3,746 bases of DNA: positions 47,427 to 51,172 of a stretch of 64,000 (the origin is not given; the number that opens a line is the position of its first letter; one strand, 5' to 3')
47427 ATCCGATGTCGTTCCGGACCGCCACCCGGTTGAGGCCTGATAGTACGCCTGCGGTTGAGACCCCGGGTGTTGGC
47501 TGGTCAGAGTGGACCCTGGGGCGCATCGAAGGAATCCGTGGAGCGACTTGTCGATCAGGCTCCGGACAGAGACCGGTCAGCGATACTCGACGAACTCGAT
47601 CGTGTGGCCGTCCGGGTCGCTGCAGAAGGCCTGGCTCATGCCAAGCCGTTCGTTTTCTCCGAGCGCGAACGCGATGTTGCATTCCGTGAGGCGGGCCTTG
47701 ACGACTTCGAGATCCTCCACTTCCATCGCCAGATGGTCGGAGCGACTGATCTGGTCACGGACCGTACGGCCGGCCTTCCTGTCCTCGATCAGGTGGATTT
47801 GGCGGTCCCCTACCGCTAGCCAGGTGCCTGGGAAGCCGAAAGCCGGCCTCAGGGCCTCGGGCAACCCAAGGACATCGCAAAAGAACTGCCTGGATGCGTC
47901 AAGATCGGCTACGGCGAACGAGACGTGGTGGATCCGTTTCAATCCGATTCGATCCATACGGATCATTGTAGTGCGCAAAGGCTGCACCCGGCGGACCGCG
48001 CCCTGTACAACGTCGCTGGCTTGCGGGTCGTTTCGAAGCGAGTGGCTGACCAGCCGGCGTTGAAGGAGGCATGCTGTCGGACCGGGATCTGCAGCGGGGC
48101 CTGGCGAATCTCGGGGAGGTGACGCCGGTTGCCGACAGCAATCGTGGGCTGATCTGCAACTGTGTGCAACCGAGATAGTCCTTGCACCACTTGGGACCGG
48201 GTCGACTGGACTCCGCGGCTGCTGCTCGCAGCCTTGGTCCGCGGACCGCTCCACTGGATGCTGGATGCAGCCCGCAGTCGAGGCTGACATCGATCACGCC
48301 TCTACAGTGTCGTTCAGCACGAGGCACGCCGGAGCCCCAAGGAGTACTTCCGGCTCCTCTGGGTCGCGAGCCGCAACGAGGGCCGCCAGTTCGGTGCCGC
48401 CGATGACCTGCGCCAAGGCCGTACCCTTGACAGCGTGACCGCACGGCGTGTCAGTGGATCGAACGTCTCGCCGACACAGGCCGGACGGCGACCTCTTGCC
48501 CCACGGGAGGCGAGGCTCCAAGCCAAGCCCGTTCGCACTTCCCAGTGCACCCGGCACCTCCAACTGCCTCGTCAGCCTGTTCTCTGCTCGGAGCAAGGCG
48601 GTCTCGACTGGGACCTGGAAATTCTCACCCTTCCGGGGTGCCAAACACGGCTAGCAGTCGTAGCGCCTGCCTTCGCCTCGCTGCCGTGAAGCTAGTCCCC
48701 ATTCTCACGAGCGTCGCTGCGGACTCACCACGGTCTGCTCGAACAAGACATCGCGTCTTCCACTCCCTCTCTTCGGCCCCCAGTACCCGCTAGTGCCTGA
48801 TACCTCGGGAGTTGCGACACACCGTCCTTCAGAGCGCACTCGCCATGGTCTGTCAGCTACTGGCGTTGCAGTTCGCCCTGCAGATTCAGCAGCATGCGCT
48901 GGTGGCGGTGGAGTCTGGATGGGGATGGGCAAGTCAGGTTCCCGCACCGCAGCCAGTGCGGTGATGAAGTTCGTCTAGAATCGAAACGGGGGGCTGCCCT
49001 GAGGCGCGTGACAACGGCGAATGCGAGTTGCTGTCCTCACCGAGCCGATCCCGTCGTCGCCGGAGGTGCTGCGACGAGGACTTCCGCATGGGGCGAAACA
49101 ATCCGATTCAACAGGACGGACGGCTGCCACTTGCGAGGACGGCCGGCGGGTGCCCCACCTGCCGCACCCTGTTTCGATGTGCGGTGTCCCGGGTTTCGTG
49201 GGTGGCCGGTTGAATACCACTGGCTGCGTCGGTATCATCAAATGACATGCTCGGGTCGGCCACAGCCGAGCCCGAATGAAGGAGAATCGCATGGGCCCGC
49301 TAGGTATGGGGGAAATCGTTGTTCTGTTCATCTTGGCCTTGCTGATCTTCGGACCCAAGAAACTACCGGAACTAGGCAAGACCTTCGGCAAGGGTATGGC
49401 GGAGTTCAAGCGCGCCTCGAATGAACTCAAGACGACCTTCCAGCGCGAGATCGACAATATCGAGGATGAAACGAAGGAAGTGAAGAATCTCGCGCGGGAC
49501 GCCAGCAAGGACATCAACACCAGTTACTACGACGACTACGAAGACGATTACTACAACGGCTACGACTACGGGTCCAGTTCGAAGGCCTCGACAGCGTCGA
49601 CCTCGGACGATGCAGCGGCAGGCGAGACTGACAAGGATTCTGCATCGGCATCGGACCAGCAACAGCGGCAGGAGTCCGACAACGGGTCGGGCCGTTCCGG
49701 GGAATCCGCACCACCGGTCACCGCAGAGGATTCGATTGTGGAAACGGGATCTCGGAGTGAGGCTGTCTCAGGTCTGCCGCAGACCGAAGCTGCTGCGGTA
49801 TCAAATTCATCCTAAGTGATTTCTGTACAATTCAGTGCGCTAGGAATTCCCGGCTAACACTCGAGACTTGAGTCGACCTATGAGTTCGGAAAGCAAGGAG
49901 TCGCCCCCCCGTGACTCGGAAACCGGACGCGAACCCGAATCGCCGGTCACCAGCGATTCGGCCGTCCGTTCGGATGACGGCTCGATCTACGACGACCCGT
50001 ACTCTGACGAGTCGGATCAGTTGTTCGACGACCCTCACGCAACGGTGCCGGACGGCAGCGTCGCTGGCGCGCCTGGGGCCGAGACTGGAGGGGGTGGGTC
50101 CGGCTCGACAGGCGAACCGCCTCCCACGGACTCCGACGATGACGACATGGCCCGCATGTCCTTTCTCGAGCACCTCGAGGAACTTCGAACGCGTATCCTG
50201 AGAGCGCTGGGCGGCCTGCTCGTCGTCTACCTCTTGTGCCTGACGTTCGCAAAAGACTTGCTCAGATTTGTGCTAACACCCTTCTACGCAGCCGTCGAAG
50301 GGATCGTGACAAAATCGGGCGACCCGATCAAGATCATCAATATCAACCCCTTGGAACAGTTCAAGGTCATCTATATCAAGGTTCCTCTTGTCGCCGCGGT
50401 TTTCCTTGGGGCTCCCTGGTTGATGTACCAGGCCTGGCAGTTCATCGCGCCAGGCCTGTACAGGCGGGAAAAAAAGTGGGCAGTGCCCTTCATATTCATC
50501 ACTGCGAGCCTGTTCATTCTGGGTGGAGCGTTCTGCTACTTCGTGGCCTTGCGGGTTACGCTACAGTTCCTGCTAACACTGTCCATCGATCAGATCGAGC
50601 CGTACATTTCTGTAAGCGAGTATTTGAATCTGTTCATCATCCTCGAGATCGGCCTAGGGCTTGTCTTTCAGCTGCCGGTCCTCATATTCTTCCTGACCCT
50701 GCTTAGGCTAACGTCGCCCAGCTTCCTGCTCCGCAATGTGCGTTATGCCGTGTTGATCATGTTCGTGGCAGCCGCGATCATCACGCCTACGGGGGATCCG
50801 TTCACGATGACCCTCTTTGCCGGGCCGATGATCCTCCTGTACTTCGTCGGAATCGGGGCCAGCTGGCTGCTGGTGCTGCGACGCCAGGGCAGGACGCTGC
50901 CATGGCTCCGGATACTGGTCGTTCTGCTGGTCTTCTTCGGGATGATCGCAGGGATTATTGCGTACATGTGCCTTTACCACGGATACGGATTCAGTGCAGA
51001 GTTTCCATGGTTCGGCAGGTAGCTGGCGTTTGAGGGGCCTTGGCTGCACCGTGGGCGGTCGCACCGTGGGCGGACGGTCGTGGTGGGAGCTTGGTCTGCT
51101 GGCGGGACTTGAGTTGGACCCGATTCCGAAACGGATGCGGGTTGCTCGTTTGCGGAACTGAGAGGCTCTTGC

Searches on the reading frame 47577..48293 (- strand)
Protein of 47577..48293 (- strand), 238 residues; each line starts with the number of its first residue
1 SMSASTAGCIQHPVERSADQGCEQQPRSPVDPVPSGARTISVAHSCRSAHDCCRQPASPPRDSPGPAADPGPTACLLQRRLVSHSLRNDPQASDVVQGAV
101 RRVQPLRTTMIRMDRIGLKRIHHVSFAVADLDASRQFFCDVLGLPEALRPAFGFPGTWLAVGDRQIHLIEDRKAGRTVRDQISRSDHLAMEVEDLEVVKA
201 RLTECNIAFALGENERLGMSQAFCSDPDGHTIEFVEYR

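Call 66: search_protein_families(library=pfam, proteins=[window:47577-48293:-], max_evalue=0.001)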
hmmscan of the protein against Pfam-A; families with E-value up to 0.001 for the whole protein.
window:47577-48293:- (238 aa): 3 families
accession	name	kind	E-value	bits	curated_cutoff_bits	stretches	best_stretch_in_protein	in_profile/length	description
PF00903.31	Glyoxalase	-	1.3e-10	42.1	20.6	1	120-234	1-121/121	Glyoxalase/Bleomycin resistance protein/Dioxygenase superfamily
PF13669.12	Glyoxalase_4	-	7.7e-09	36.3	27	1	122-213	1-97/109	Glyoxalase/Bleomycin resistance protein/Dioxygenase superfamily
PF22677.2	Ble-like_N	-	9.2e-05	22.6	24.5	1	120-144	1-25/41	Bleomycin resistance protein-like N-terminal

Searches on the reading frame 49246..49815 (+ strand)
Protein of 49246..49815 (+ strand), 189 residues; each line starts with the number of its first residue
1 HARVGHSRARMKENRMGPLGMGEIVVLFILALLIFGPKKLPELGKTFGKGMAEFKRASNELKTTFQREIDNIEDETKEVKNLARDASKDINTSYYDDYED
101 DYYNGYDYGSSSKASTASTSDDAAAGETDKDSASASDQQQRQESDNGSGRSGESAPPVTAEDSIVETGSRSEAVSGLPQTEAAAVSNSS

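Call 66: search_protein_families(library=pfam, proteins=[window:49246-49815:+], max_evalue=0.001)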
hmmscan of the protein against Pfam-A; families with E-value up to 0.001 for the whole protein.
window:49246-49815:+ (189 aa): 1 family
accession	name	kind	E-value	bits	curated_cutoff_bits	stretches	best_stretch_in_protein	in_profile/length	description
PF02416.21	TatA_B_E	-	2.6e-17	62.2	21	1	19-64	1-46/53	mttA/Hcf106 family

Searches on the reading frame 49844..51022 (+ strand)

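Call 66: search_protein_families(library=pfam, proteins=[window:49844-51022:+], max_evalue=0.001)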
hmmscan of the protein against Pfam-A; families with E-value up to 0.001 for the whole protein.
window:49844-51022:+ (392 aa): 1 family
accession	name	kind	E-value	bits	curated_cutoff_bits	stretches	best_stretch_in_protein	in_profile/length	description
PF00902.23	TatC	-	7e-60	202.8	25.1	1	109-328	1-208/208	Sec-independent protein translocase protein (TatC)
